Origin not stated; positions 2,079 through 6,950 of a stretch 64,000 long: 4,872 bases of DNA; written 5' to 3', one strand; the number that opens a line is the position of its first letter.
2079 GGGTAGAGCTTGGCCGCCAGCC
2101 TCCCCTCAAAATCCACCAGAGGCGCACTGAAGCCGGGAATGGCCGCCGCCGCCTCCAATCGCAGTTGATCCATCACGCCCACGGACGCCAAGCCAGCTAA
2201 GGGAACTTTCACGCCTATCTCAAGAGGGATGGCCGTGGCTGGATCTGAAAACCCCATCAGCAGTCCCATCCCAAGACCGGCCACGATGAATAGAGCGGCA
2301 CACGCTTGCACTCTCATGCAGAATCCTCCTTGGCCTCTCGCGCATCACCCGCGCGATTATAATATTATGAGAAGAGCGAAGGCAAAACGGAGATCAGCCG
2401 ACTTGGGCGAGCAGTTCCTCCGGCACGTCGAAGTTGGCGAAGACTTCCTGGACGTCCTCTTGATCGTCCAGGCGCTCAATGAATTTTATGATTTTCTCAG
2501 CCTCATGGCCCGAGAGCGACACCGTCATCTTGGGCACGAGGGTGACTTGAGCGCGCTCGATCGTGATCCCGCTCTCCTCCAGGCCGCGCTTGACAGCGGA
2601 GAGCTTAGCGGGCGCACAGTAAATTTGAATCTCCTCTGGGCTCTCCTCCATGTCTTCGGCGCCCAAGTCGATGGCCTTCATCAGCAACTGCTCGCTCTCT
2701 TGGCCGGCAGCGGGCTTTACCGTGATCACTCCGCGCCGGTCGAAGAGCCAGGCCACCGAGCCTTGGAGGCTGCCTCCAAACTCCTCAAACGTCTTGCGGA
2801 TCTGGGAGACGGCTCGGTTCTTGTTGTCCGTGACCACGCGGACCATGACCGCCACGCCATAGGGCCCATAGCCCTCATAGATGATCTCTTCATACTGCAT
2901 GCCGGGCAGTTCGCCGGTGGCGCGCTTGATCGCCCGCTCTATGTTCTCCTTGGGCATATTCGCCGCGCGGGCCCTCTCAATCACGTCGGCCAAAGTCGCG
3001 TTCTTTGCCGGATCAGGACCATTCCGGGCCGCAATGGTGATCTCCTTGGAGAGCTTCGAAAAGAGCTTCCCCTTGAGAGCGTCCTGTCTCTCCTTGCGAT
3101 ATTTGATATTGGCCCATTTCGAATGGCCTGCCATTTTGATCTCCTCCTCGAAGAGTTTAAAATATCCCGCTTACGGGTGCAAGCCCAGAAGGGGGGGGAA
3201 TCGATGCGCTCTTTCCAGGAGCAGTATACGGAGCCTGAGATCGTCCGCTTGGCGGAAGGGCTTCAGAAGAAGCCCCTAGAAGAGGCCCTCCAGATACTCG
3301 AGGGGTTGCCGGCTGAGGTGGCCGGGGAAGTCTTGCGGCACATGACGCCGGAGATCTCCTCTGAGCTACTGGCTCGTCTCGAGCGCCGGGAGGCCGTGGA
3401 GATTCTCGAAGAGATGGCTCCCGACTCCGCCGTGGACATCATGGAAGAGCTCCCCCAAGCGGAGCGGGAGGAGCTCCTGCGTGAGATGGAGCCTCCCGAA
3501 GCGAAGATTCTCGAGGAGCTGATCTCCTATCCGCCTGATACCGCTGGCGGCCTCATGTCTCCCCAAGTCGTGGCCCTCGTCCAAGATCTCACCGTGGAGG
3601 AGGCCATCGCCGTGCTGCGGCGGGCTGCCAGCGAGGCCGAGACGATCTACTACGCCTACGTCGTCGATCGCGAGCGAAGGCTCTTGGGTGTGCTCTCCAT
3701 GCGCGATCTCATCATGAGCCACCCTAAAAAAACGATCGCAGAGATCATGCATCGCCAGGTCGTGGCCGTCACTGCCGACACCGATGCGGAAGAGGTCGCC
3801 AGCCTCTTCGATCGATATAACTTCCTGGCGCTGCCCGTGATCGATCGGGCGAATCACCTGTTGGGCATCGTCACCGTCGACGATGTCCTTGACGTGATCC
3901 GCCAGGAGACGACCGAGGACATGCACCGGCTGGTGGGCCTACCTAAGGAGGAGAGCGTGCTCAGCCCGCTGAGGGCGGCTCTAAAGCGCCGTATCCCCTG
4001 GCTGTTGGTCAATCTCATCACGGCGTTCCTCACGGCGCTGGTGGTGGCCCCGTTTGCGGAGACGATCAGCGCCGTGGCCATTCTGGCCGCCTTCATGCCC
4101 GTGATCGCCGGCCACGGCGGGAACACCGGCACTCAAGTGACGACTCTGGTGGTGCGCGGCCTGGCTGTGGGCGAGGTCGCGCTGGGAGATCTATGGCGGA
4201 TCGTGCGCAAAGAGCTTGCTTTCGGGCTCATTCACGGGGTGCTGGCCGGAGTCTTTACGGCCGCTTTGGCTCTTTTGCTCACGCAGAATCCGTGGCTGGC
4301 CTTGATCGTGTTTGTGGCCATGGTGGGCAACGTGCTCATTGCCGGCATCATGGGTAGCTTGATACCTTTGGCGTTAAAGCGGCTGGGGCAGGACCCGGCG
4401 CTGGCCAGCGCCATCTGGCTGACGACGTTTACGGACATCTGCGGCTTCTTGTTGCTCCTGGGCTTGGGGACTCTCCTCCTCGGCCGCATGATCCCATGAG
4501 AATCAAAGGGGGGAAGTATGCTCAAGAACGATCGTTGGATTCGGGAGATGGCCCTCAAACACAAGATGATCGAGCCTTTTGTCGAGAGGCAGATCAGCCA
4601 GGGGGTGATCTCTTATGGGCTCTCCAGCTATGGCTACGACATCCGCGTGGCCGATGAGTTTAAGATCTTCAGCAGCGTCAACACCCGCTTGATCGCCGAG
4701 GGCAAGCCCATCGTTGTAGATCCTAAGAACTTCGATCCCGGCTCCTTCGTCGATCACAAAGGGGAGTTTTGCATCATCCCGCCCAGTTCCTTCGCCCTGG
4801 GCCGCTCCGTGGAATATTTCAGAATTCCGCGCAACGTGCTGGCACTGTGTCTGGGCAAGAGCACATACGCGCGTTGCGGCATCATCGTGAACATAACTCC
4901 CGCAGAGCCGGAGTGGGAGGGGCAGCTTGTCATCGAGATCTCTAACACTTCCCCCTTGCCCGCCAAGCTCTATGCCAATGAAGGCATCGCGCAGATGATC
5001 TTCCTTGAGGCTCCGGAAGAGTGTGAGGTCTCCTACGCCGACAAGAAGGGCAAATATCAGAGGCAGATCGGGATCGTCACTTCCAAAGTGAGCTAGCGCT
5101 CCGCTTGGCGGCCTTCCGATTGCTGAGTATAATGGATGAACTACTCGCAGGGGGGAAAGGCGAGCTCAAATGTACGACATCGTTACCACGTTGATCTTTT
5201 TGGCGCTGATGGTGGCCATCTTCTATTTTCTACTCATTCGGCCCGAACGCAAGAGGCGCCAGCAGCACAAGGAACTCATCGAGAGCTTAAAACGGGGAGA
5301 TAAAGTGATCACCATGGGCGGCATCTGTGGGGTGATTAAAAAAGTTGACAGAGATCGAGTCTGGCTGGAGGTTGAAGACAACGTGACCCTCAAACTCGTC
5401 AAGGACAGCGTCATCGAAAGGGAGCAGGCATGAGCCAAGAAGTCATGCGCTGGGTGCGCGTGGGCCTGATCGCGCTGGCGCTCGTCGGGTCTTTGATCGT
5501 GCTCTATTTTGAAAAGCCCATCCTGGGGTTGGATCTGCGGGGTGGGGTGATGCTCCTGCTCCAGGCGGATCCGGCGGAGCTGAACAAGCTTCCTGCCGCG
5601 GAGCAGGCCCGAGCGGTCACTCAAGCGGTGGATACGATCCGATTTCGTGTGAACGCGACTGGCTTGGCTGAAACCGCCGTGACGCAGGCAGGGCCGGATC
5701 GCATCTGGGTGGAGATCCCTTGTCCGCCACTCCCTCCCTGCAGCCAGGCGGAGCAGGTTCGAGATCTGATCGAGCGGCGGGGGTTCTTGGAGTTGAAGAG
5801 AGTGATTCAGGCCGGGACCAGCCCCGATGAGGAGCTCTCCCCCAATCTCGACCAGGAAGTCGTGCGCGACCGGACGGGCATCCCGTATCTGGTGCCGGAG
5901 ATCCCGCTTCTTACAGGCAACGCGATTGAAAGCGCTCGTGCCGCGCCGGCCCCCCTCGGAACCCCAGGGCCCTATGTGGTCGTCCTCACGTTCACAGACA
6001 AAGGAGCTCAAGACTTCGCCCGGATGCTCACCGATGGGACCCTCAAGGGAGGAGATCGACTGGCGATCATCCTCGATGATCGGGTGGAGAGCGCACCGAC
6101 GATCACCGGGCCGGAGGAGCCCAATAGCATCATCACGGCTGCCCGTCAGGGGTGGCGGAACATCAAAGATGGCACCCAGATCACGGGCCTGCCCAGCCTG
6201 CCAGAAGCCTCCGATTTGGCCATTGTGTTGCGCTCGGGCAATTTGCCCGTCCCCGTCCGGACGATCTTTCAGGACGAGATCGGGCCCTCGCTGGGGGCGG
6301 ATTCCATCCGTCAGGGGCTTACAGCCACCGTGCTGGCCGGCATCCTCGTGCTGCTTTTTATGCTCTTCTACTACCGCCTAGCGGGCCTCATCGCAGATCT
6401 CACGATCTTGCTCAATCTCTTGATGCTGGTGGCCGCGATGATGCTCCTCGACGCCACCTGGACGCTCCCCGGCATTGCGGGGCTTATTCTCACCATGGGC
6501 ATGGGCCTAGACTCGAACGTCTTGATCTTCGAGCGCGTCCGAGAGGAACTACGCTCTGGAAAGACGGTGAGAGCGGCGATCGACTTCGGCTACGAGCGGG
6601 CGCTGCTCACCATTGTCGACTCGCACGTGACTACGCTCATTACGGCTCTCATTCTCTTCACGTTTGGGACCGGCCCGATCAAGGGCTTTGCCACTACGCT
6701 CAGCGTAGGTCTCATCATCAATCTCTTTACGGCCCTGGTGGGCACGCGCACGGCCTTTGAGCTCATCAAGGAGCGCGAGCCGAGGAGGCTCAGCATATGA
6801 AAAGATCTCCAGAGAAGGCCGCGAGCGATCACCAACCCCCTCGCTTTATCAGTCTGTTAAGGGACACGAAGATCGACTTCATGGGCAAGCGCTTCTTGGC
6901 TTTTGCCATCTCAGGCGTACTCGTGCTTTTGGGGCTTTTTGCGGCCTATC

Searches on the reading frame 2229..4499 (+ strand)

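Call 57: search_protein_families(library=pfam, proteins=[window:2229-4499:+], max_evalue=0.00001)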
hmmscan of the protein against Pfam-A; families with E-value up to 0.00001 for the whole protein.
window:2229-4499:+ (756 aa): 3 families
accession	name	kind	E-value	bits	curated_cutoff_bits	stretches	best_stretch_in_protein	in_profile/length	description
PF01769.21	MgtE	-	7.6e-33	113.9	27.6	1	623-746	1-125/125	Divalent cation transporter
PF00571.33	CBS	-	7.5e-23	81.1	24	2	503-557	1-55/57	CBS domain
PF03448.22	MgtE_N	-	2e-21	76.9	25.9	1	339-437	4-102/102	MgtE intracellular N domain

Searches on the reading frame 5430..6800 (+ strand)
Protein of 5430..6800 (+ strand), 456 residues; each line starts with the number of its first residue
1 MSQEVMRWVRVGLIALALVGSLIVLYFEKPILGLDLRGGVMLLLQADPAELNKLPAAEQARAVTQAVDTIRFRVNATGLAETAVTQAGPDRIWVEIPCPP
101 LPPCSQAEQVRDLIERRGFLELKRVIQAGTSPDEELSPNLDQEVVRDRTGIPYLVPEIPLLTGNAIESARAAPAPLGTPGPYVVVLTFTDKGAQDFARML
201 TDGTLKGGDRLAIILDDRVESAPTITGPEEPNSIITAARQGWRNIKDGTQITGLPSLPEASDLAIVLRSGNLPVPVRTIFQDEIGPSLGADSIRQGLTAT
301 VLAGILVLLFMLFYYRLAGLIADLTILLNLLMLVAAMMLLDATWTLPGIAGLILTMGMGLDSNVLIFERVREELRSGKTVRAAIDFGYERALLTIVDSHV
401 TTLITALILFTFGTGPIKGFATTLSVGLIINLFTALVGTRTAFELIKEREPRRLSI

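Call 58: search_protein_families(library=pfam, proteins=[window:5430-6800:+], max_evalue=0.00001)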
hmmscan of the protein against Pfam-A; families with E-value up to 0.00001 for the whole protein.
window:5430-6800:+ (456 aa): 3 families
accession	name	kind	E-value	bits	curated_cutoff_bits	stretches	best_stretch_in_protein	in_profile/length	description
PF22599.2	SecDF_P1_head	-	7.1e-19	68.2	27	1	144-274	3-114/114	SecDF, P1 head subdomain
PF02355.23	SecD_SecF_C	-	2.4e-18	66.6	20.5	1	281-435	18-175/189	Protein export membrane protein SecD/SecF, C-terminal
PF21760.3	SecD_1st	-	6e-10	38.9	27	1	63-125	1-58/60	Protein translocase subunit SecDF, P1 domain, N-terminal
